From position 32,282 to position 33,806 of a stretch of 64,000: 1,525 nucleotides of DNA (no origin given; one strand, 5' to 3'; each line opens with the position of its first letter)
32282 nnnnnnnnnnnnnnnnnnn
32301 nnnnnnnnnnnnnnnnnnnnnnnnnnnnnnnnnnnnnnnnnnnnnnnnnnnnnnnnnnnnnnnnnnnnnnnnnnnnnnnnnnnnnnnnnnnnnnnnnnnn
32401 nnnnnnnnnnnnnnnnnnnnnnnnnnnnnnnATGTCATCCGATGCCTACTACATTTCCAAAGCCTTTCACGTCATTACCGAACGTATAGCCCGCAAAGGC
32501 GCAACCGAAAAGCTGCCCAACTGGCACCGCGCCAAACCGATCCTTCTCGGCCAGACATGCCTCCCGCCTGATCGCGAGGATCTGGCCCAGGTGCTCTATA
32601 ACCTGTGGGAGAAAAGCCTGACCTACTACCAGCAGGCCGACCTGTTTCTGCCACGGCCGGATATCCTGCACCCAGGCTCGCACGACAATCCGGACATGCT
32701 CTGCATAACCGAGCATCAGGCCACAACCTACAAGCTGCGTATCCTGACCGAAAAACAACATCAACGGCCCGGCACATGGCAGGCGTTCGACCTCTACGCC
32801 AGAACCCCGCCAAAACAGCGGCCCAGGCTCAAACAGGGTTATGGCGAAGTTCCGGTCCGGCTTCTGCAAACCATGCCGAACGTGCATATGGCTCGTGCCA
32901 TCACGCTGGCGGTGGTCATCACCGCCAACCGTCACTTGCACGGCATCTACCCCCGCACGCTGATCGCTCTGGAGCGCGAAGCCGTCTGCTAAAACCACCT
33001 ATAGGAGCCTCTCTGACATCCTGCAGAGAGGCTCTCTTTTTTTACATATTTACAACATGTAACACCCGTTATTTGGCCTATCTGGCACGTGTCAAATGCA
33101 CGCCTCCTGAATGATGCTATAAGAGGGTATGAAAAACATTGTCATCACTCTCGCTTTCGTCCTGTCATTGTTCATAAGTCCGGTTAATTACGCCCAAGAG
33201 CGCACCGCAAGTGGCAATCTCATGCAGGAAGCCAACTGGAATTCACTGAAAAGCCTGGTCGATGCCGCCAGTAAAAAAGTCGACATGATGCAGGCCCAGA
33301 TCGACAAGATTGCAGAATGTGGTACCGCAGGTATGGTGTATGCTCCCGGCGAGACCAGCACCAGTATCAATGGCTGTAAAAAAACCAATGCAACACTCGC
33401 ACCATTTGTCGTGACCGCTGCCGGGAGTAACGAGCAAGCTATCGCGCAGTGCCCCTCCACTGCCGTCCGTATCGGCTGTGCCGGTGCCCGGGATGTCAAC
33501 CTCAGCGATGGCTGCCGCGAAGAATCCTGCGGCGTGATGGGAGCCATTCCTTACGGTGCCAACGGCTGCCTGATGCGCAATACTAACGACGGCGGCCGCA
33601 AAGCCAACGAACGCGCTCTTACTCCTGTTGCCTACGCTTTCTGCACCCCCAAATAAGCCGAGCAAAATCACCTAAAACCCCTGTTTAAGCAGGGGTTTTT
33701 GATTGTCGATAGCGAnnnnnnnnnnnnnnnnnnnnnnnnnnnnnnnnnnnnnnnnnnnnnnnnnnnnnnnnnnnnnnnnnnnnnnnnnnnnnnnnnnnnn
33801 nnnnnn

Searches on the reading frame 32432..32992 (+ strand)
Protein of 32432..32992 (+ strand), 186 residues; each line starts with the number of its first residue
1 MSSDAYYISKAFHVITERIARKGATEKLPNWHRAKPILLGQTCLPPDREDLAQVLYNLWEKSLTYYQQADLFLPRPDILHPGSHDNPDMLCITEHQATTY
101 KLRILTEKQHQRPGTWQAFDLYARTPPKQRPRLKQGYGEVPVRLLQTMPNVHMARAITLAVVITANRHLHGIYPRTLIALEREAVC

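Call 4: search_protein_families(library=pfam, proteins=[window:32432-32992:+], max_evalue=1)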
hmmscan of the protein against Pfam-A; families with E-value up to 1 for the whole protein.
window:32432-32992:+ (186 aa): 0 families

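Call 8: search_protein_families(library=ncbifam, proteins=[window:32432-32992:+], max_evalue=1)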
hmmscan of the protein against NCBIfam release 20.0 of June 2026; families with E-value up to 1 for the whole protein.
window:32432-32992:+ (186 aa): 0 families

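Call 82: predict_structure(protein=window:32432-32992:+)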
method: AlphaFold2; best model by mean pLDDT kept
length: 186 residues; sequences in the alignment: 1
mean_pLDDT: 40.0   pTM: 0.27
mean pLDDT of the five models: 40.0, 34.5, 32.7, 31.5, 28.6
residues with pLDDT >= 90: 0; 70-90: 0; 50-70: 19; < 50: 167
segments of 3 or more residues with pLDDT < 50: 1-41, 46-79, 83-86, 94-96, 98-126, 132-186
pLDDT, mean of each block of 10 residues (from residue 1): 29 36 32 32 46 41 33 43 50 50 47 45 46 42 37 41 39 34 34
secondary structure, 60 per line:
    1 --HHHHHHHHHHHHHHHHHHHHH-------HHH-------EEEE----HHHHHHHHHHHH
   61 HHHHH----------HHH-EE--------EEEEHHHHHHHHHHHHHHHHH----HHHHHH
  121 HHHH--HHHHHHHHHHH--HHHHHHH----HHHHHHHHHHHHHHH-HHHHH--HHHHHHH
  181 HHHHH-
elements in order: H3-23 E41-44 H49-65 E90-93 H94-110 H115-124 H127-137 H140-146 H151-165 H167-171 H174-185

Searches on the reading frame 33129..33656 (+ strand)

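Call 4: search_protein_families(library=pfam, proteins=[window:33129-33656:+], max_evalue=1)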
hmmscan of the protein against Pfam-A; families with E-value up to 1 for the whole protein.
window:33129-33656:+ (175 aa): 0 families

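Call 8: search_protein_families(library=ncbifam, proteins=[window:33129-33656:+], max_evalue=1)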
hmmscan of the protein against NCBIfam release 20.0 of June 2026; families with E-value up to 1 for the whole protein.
window:33129-33656:+ (175 aa): 1 family
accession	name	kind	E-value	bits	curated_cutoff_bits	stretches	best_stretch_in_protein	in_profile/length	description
TIGR04379.1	myo_inos_iolE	equivalog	0.14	11.6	290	1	31-89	62-118/290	myo-inosose-2 dehydratase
